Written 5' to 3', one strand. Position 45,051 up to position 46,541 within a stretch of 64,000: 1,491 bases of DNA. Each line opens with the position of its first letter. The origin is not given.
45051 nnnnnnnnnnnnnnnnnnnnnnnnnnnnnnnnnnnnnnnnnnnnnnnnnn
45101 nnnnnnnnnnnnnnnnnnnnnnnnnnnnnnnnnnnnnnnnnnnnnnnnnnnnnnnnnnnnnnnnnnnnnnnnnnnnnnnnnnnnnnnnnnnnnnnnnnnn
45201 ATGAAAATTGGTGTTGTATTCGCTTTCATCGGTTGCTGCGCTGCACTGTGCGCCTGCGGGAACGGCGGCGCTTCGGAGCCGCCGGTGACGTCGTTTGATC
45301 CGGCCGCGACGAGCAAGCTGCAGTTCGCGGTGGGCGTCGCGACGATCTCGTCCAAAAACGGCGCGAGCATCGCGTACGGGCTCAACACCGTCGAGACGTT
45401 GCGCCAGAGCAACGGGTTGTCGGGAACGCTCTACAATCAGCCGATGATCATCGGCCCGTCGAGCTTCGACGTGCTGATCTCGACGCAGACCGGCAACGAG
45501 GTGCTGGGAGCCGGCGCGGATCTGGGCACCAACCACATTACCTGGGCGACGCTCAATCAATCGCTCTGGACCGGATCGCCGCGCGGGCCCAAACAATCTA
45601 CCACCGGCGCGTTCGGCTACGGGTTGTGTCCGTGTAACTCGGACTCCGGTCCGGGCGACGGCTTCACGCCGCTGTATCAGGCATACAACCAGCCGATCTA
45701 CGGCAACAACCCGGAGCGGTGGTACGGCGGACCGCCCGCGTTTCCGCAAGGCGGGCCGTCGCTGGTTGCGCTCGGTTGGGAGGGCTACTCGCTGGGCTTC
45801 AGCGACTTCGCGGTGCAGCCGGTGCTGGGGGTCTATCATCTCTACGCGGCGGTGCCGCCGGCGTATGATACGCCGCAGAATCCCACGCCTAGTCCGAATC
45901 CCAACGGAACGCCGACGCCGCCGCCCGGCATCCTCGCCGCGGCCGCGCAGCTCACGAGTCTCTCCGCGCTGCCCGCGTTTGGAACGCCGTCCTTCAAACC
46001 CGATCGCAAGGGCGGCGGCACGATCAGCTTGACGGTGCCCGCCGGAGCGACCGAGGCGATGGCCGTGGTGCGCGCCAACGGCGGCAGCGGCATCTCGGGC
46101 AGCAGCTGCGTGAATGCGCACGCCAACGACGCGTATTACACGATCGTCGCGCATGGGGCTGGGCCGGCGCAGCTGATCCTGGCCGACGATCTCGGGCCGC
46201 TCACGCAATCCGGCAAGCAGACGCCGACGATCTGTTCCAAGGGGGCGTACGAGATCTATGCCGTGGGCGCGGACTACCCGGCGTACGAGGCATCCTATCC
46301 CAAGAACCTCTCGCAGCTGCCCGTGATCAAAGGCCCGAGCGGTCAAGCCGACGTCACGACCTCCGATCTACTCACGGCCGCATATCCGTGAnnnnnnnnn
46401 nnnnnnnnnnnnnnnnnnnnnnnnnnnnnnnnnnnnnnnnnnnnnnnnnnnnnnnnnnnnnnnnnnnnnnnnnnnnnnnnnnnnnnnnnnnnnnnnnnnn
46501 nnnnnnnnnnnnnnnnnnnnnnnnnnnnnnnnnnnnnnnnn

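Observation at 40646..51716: LuxR-linked operon: CarboxypepD_reg/TonB-dependent-like receptor plus five translationally coupled lipoproteins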

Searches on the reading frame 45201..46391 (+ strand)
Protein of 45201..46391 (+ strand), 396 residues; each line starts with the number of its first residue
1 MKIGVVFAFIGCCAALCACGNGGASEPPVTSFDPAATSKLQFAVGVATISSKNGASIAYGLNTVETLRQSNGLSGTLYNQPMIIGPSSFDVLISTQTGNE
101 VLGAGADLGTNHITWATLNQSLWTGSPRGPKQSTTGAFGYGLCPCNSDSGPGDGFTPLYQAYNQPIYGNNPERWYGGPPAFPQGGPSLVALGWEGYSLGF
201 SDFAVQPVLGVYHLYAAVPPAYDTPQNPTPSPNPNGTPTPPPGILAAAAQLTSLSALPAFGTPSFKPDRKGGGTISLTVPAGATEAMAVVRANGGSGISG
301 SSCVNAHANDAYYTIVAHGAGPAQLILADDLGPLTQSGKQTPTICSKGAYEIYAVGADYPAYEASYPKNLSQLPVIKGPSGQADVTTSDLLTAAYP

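Call 4: search_protein_families(library=pfam, proteins=[window:45201-46391:+], max_evalue=0.1)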
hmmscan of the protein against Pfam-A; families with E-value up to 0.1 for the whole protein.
window:45201-46391:+ (396 aa): 0 families

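Call 5: search_protein_families(library=ncbifam, proteins=[window:45201-46391:+], max_evalue=0.1)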
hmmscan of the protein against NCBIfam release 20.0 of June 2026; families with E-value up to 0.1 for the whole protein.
window:45201-46391:+ (396 aa): 0 families

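Call 27: search_solved_structures(query=A3, max_evalue=10)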
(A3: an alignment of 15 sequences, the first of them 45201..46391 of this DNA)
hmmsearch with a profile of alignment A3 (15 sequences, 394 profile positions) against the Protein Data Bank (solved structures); distinct sequences matched with E-value up to 10: 1.
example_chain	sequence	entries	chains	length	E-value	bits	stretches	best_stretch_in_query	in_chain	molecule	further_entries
1myr_A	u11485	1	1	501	0.095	14.6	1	221-287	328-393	MYROSINASE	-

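Call 46: find_homologous_proteins(query=window:45201-46391:+, max_evalue=0.001)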
Query window:45201-46391:+ (396 aa): 472 proteins with E <= 0.001 among 8000 candidates; the best 120 are listed.
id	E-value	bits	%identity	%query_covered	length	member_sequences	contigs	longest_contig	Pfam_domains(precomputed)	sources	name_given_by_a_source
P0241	5.5e-263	890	100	100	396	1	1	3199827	-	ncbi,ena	-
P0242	7.7e-225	764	89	95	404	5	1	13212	-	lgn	-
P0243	1.1e-218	744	84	100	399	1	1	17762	-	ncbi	ncbi:MAG TPA: hypothetical protein VIW73_11185 [Candidatus Cybelea sp.]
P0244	4.5e-217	739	85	97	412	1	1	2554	-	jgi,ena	-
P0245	6.3e-216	735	83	100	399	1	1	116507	-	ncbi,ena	-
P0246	1.8e-212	724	82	100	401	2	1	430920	-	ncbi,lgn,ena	-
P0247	2.7e-212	723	81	100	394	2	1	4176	-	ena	-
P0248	1.0e-210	718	81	100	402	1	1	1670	-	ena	-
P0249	5.8e-207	706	81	98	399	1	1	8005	-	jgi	jgi:hypothetical protein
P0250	1.2e-204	698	80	95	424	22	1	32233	-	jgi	jgi:hypothetical protein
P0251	1.0e-197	675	77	98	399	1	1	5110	-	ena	-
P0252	4.8e-196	670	78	97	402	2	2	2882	-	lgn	-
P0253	1.1e-195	668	77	99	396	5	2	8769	-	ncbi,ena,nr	ncbi:MAG TPA: hypothetical protein VN909_03380 [Candidatus Dormibacteraeota bacterium]|nr:hypothetic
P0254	1.2e-195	668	75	98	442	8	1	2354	-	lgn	-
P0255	1.8e-195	668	78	95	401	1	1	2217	-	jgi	jgi:hypothetical protein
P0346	5.2e-178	610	69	98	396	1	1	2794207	-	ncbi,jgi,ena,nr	ncbi:MAG: hypothetical protein JOZ77_09050 [Candidatus Eremiobacteraeota bacterium]|nr:hypothetical 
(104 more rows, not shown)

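Call 58: predict_structure(alignment_id=A8)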
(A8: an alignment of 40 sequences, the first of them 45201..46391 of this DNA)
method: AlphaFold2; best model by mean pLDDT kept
length: 396 residues; sequences in the alignment: 40
mean_pLDDT: 48.7   pTM: 0.41
mean pLDDT of the five models: 48.7, 47.3, 47.0, 46.6, 46.5
residues with pLDDT >= 90: 52; 70-90: 68; 50-70: 22; < 50: 254
segments of 3 or more residues with pLDDT < 50: 19-120, 122-254, 362-370, 372-381
pLDDT, mean of each block of 10 residues (from residue 1): 71 59 29 25 24 28 25 25 25 27 35 39 42 26 28 27 34 23 23 24 28 29 27 28 29 57 94 94 81 89 87 84 95 86 95 76 40 49 66 94
secondary structure, 60 per line:
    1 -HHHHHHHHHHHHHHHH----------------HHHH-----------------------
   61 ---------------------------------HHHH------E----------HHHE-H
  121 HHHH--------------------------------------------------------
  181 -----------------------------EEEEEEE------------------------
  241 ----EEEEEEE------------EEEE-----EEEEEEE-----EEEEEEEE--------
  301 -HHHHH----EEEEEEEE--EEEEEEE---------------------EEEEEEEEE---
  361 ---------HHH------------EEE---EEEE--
elements in order: H2-17 H34-37 H94-97 H120-124 E210-216 E245-251 E264-267 E273-279 E285-292 H302-306 E311-318 E321-327 E349-357 E385-387 E391-394

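Call 63: fold_search(model_id=the predicted structure, library=pdb)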
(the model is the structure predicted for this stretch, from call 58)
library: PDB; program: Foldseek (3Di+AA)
matches with E <= 10: 1318; with E <= 0.001: 0
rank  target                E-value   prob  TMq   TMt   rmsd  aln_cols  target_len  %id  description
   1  4y5v_F                2.2e-03  1.00  0.21  0.37   5.0       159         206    9  Diabody 305 complex with EpoR (released 2015-04-29)
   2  7s0q_A                3.3e-03  1.00  0.19  0.14   8.1       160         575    8  Head region of a complex of IGF-I with the ectodomain of a hybrid insulin receptor / type 1 insulin-like growth factor (released 2022-07-06)
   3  8fn9_F                4.7e-03  1.00  0.20  0.66   4.2       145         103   11  Crystal structure of the C-terminal Fg domain of TNR with the single FN domain of PTPRZ (released 2023-07-12)
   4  5kf4_D                6.6e-03  0.99  0.16  0.55  11.6       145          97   12  Crystal structure of FN3 domain (Residues P368-P466) of Human collagen XX (released 2016-07-06)
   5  2xyc                  7.0e-03  1.00  0.19  0.26  11.4       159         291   11  CRYSTAL STRUCTURE OF NCAM2 IGIV-FN3I (released 2011-02-23)
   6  1ern_A                8.3e-03  1.00  0.21  0.37   5.5       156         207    9  NATIVE STRUCTURE OF THE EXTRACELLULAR DOMAIN OF ERYTHROPOIETIN (EPO) RECEPTOR [EBP] (released 2000-01-07)
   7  8fn8_B                8.8e-03  1.00  0.20  0.67   4.3       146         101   11  Crystal structure of the C-terminal Fg domain of TNC with the single FN domain of PTPRZ (released 2023-07-12)
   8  3n08_B                8.8e-03  0.96  0.20  0.43   9.2       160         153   15  Crystal Structure of a Putative PhosphatidylEthanolamine-Binding Protein (PEBP) Homolog CT736 from Chlamydia trachomat (released 2010-07-14)
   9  3n08_A                9.3e-03  0.96  0.20  0.43   9.2       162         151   14  Crystal Structure of a Putative PhosphatidylEthanolamine-Binding Protein (PEBP) Homolog CT736 from Chlamydia trachomat (released 2010-07-14)
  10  4gs7_C                9.8e-03  0.99  0.19  0.35   6.3       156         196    8  Structure of the Interleukin-15 quaternary complex (released 2012-11-07)
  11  3hrz_B                1.0e-02  0.80  0.16  0.25  14.8       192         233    9  Cobra Venom Factor (CVF) in complex with human factor B (released 2009-07-07)
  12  2ic2_B                1.1e-02  0.99  0.18  0.53   5.1       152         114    8  Crystal Structure of the First FNIII Domain of Ihog (released 2006-10-24)
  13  1cn4_B                1.2e-02  0.99  0.21  0.34   4.9       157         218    9  ERYTHROPOIETIN COMPLEXED WITH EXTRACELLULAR DOMAINS OF ERYTHROPOIETIN RECEPTOR (released 1999-08-11)
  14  3tgx_E                1.2e-02  0.89  0.16  0.28  10.3       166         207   11  IL-21:IL21R complex (released 2012-02-15)
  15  8fn9_D                1.2e-02  1.00  0.20  0.67   4.1       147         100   12  Crystal structure of the C-terminal Fg domain of TNR with the single FN domain of PTPRZ (released 2023-07-12)
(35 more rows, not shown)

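Call 88: find_encoding_contigs(protein=P0346, flank=10000, max_places=1)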
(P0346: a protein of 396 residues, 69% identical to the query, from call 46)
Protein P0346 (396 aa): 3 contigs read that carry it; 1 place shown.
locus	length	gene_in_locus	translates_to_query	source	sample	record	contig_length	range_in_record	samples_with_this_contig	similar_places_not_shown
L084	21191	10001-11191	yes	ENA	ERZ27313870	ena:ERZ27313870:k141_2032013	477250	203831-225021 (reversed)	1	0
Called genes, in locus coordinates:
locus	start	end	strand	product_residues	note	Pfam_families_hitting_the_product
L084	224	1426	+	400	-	PF07690:MFS_1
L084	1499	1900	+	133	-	-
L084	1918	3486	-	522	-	-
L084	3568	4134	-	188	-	PF00719:Pyrophosphatase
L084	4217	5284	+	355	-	PF07833:Cu_amine_oxidN1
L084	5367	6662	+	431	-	PF00196:GerE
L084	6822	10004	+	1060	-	PF13620:CarboxypepD_reg, PF13715:CarbopepD_reg_2, PF00593:TonB_dep_Rec_b-barrel (faint)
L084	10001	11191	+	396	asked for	-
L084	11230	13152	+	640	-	-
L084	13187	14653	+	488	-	PF12849:PBP_like_2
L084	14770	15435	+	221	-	PF14344:DUF4397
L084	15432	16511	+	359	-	-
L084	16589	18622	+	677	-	PF05048:NosD (faint), PF13229:Beta_helix (faint)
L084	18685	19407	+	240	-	PF13349:DUF4097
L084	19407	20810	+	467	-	PF04185:Phosphoesterase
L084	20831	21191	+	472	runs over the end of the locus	PF04185:Phosphoesterase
